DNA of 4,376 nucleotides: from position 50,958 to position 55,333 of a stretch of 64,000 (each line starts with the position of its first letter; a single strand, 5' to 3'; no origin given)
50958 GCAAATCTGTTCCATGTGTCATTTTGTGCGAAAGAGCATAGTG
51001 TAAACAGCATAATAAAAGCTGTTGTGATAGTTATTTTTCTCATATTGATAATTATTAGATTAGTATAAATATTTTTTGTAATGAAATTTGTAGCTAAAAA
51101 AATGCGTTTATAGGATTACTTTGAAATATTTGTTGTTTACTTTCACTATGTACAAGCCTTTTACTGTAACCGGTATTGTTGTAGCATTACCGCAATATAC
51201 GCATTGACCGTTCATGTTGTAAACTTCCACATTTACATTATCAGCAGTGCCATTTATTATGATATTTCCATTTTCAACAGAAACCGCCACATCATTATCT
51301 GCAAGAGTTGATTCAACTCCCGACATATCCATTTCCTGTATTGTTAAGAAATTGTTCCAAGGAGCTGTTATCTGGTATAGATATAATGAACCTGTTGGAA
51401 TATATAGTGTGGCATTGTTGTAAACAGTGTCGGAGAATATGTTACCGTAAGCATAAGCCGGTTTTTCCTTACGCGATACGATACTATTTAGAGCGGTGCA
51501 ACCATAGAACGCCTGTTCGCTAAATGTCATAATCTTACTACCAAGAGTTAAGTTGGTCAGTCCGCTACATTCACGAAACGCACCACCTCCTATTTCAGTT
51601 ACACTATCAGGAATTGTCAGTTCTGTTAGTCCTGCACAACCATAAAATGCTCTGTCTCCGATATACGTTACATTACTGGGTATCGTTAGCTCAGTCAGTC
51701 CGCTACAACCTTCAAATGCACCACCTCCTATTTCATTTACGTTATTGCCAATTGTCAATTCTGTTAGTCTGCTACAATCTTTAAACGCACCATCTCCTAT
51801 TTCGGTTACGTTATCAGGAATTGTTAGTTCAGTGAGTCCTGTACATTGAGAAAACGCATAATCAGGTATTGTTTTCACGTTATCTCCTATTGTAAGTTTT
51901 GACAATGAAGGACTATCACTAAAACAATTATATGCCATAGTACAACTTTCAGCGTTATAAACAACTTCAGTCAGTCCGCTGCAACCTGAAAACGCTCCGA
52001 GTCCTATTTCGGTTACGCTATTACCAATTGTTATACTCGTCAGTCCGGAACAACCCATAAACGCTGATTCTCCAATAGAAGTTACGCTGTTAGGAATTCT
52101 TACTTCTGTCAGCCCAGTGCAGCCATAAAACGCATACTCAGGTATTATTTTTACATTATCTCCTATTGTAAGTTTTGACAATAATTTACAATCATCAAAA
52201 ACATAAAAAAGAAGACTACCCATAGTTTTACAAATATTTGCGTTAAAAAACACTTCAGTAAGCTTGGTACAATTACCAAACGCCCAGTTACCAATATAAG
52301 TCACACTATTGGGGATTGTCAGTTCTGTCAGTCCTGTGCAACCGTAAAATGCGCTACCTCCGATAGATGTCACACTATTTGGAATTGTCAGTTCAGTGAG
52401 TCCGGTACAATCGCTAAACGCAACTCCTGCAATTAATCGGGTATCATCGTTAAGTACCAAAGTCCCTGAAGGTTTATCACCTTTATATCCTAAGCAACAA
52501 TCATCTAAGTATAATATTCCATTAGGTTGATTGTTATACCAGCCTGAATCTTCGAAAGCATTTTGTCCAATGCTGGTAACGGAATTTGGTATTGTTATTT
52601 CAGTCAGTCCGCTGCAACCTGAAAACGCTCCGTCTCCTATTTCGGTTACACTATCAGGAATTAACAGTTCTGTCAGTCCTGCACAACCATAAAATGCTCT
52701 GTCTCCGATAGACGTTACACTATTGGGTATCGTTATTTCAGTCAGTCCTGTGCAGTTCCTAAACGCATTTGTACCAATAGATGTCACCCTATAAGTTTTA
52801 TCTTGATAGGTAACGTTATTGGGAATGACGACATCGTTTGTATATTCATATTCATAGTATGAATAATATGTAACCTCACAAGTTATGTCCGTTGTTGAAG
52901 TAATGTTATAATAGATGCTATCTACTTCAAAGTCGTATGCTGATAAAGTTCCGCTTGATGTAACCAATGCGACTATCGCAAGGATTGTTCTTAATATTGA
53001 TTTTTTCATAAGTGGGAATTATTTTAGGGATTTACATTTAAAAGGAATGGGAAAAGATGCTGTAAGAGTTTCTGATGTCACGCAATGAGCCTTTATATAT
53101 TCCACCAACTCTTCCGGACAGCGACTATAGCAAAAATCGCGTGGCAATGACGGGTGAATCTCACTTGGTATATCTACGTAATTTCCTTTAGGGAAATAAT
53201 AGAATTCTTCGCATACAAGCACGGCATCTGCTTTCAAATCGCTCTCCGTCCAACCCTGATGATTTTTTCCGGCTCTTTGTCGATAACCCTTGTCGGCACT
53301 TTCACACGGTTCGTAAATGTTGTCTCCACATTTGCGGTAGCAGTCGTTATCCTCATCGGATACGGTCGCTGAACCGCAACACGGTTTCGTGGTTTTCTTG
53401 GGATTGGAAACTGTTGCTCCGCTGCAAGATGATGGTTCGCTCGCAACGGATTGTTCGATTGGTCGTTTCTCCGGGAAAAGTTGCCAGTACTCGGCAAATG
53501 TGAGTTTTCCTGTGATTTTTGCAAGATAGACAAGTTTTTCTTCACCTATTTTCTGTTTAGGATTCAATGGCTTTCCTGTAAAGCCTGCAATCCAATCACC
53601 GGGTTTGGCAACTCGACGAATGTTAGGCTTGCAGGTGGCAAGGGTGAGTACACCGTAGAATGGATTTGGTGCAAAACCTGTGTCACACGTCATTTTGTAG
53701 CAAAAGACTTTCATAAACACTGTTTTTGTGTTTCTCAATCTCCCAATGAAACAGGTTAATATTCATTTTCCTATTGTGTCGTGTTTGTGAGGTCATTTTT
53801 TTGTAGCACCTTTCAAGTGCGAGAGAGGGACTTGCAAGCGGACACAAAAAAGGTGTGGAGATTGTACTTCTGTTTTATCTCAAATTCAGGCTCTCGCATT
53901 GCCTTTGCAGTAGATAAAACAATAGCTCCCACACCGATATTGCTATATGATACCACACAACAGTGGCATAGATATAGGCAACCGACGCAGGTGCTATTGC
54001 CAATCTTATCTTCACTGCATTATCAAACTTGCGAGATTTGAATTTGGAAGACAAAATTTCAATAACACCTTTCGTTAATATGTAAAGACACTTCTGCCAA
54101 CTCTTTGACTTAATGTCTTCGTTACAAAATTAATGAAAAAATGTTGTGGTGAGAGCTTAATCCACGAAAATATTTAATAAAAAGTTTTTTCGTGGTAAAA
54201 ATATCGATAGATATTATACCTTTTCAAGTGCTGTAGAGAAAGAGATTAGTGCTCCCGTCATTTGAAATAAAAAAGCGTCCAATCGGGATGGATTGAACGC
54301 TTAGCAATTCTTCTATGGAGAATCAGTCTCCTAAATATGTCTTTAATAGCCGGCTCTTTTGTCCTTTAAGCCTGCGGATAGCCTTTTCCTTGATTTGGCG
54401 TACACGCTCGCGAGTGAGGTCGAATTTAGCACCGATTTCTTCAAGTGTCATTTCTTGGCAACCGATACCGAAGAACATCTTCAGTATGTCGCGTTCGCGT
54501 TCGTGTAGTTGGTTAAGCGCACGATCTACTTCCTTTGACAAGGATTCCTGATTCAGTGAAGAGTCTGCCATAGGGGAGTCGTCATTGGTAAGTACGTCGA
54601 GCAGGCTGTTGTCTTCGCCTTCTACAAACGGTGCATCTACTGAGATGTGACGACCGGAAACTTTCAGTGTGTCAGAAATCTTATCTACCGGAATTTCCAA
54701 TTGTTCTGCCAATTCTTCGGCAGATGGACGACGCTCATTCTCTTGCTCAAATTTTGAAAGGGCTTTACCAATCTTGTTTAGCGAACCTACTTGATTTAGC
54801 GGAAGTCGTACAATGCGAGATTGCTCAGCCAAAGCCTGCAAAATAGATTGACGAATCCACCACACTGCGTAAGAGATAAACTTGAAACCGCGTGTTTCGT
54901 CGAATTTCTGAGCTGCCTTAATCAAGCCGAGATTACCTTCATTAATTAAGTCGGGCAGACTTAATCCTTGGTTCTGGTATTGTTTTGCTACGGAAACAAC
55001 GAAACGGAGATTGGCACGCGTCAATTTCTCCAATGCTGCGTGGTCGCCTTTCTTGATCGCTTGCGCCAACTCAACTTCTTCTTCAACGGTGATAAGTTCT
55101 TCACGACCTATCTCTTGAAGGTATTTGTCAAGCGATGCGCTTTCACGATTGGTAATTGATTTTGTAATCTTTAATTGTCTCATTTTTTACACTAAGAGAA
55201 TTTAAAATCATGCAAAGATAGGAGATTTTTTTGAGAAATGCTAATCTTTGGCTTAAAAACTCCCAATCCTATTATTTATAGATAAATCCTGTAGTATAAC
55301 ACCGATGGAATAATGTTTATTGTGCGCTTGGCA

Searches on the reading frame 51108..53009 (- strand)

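Call 16: search_protein_families(library=pfam, proteins=[window:51108-53009:-])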
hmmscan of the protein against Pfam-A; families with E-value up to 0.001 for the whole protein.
window:51108-53009:- (633 aa): 3 families
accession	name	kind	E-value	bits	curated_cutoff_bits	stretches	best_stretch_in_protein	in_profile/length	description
PF13306.12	LRR_5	-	1.4e-143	471.5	27.7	5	359-482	4-124/127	BspA type Leucine rich repeat region (6 copies)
PF13855.12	LRR_8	-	9.5e-35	118.6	27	2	400-446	12-59/61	Leucine rich repeat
PF12799.13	LRR_4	-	2.6e-13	50.2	27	0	391-423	2-34/44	Leucine Rich repeats (2 copies)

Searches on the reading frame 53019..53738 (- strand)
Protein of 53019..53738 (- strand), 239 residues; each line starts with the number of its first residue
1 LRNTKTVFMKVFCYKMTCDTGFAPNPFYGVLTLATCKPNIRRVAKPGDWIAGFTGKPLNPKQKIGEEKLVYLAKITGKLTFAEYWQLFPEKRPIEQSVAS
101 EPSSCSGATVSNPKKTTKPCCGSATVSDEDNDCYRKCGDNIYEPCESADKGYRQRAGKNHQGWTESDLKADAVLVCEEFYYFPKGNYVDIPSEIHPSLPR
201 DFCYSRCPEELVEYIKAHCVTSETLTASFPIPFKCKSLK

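Call 16: search_protein_families(library=pfam, proteins=[window:53019-53738:-])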
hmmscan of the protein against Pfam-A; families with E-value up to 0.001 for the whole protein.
window:53019-53738:- (239 aa): 1 family
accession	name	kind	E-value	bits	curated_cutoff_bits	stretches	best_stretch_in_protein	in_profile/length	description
PF18753.6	Nmad2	-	4.7e-39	134.4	26.1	2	10-97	3-88/200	Nucleotide modification associated domain 2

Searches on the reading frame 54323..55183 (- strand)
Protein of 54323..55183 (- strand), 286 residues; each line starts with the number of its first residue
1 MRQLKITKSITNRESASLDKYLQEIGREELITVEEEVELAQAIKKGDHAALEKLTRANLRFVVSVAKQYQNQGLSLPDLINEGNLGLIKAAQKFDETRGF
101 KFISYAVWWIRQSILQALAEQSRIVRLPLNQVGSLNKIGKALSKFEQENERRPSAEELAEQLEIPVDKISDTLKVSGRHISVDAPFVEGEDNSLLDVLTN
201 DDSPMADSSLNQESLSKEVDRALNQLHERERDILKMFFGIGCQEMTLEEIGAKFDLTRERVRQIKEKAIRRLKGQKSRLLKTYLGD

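Call 16: search_protein_families(library=pfam, proteins=[window:54323-55183:-])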
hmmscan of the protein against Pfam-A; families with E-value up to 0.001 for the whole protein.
window:54323-55183:- (286 aa): 5 families
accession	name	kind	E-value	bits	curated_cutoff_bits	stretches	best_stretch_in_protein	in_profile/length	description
PF04542.20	Sigma70_r2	-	2.4e-18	66.1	24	1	55-123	2-70/71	Sigma-70 region 2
PF04545.22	Sigma70_r4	-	1e-17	63.8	24.1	1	222-273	1-49/50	Sigma-70, region 4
PF04539.22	Sigma70_r3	-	4.1e-16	59.3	25.3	1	135-203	3-71/78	Sigma-70 region 3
PF00140.25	Sigma70_r1_2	-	2.5e-12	47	22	1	17-49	2-34/34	Sigma-70 factor, region 1.2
PF08281.18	Sigma70_r4_2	-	0.00099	19.1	25.7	0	217-272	2-54/54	Sigma-70, region 4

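Call 44: find_encoding_contigs(protein=window:54323-55183:-, flank=7000, max_places=10)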
Protein window:54323-55183:- (286 aa): 23 contigs read that carry it; 10 places shown.
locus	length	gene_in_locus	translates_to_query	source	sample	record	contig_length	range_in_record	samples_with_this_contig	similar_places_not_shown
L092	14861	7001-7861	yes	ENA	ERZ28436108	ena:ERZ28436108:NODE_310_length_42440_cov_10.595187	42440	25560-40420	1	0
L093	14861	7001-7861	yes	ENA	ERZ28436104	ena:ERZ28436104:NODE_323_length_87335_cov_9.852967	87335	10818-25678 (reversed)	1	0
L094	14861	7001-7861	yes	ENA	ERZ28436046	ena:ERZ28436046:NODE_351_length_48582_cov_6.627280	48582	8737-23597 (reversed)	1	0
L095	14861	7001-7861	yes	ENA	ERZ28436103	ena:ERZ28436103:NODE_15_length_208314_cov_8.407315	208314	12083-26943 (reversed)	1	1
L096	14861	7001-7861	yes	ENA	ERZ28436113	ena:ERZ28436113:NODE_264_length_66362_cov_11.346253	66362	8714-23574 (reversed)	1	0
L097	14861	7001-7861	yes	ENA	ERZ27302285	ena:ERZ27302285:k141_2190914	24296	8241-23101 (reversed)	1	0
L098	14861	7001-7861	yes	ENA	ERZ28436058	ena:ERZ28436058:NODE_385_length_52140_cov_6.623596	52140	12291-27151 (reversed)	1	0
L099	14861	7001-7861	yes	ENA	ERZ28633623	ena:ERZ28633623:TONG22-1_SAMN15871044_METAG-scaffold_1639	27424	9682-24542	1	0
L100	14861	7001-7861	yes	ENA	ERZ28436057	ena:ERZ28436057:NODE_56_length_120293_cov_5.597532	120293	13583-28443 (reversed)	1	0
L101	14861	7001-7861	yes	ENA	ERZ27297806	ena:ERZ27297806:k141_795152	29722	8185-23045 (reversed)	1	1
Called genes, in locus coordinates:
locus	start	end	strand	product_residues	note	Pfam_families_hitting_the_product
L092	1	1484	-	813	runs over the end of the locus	PF13734:Inhibitor_I69, PF01640:Peptidase_C10, PF13529:Peptidase_C39_2 (faint), PF18962:Por_Secre_tail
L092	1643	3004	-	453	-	PF00291:PALP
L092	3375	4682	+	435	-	PF03553:Na_H_antiporter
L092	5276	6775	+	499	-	PF00089:Trypsin, PF13365:Trypsin_2, PF00595:PDZ, PF12812:PDZ_1 (faint), PF13180:PDZ_2, PF17820:PDZ_6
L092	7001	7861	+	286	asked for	PF00140:Sigma70_r1_2, PF04542:Sigma70_r2, PF04539:Sigma70_r3, PF04545:Sigma70_r4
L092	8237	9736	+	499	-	PF00682:HMGL-like, PF22617:HCS_D2, PF08502:LeuA_dimer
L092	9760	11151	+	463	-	PF00330:Aconitase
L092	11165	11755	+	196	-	PF00694:Aconitase_C, PF27512:LeuD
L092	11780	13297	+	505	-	PF00682:HMGL-like, PF22617:HCS_D2, PF08502:LeuA_dimer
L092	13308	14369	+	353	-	PF00180:Iso_dh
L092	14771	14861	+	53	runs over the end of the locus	PF00301:Rubredoxin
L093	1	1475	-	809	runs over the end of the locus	PF13734:Inhibitor_I69, PF01640:Peptidase_C10, PF18962:Por_Secre_tail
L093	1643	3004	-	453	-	PF00291:PALP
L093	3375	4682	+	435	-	PF03553:Na_H_antiporter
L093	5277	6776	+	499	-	PF00089:Trypsin, PF13365:Trypsin_2, PF00595:PDZ, PF12812:PDZ_1 (faint), PF13180:PDZ_2, PF17820:PDZ_6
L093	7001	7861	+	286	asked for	PF00140:Sigma70_r1_2, PF04542:Sigma70_r2, PF04539:Sigma70_r3, PF04545:Sigma70_r4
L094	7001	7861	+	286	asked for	PF00140:Sigma70_r1_2, PF04542:Sigma70_r2, PF04539:Sigma70_r3, PF04545:Sigma70_r4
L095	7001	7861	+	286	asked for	PF00140:Sigma70_r1_2, PF04542:Sigma70_r2, PF04539:Sigma70_r3, PF04545:Sigma70_r4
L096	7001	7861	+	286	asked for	PF00140:Sigma70_r1_2, PF04542:Sigma70_r2, PF04539:Sigma70_r3, PF04545:Sigma70_r4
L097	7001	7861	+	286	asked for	PF00140:Sigma70_r1_2, PF04542:Sigma70_r2, PF04539:Sigma70_r3, PF04545:Sigma70_r4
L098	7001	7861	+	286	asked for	PF00140:Sigma70_r1_2, PF04542:Sigma70_r2, PF04539:Sigma70_r3, PF04545:Sigma70_r4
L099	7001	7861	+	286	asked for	PF00140:Sigma70_r1_2, PF04542:Sigma70_r2, PF04539:Sigma70_r3, PF04545:Sigma70_r4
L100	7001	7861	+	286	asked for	PF00140:Sigma70_r1_2, PF04542:Sigma70_r2, PF04539:Sigma70_r3, PF04545:Sigma70_r4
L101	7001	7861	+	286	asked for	PF00140:Sigma70_r1_2, PF04542:Sigma70_r2, PF04539:Sigma70_r3, PF04545:Sigma70_r4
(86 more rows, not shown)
